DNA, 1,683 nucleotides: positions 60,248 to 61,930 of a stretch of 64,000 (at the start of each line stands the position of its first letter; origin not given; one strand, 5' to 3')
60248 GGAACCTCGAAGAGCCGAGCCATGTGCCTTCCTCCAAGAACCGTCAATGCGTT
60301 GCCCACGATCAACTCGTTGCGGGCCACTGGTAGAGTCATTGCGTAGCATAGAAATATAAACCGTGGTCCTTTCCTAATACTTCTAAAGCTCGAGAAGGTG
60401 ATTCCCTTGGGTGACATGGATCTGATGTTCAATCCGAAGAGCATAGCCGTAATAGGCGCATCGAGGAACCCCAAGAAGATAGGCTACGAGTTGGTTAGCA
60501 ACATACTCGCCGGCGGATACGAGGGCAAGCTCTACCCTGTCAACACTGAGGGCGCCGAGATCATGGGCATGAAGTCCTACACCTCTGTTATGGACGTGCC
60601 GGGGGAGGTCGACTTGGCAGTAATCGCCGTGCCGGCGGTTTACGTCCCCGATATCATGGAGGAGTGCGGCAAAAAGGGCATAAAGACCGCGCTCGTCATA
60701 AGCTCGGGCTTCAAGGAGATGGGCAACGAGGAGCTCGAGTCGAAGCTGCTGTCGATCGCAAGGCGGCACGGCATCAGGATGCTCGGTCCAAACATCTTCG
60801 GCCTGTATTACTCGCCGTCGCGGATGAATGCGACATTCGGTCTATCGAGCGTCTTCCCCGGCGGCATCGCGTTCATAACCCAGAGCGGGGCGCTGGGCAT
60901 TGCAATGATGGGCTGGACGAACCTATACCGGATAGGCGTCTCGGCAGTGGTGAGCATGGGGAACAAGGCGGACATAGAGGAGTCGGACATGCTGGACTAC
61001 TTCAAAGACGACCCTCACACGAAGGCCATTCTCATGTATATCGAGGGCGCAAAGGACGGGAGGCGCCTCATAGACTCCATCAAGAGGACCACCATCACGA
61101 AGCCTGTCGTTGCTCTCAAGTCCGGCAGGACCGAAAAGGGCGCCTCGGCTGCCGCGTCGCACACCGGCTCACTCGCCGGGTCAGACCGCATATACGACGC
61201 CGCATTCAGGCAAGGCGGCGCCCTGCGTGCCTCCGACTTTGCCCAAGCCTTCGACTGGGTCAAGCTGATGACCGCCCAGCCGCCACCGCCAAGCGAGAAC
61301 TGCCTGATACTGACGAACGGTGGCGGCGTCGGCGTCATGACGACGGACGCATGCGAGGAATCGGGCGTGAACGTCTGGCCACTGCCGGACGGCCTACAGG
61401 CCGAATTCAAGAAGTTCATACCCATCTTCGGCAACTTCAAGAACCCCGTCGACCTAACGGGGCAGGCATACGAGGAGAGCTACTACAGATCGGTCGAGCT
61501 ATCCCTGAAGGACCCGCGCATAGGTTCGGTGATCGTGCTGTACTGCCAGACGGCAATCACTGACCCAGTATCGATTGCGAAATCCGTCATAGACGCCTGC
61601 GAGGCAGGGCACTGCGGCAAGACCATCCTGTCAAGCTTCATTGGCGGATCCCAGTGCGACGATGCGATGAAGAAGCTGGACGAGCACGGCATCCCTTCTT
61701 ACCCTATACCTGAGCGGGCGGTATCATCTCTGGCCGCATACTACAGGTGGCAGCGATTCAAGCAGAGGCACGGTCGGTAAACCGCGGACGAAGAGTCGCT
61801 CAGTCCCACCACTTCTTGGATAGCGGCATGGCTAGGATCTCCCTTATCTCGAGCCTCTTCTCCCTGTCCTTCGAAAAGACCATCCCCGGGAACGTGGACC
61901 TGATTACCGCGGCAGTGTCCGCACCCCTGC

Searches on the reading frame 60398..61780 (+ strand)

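Call 20: search_protein_families(library=pfam, proteins=[window:60398-61780:+], max_evalue=0.00001)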
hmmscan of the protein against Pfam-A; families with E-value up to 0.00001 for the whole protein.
window:60398-61780:+ (460 aa): 4 families
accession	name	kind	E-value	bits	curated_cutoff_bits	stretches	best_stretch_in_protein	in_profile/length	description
PF13607.11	Succ_CoA_lig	-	1.3e-53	180.9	27.4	1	154-290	1-137/138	Succinyl-CoA ligase like flavodoxin domain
PF19045.5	Ligase_CoA_2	-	9.8e-31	107.4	23.7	1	303-455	2-158/162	Ligase-CoA domain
PF13380.12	CoA_binding_2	-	1.2e-21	77.7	22.8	1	14-133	1-110/116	CoA binding domain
PF02629.25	CoA_binding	-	1.2e-12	48.8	22.3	1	12-104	2-97/97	CoA binding domain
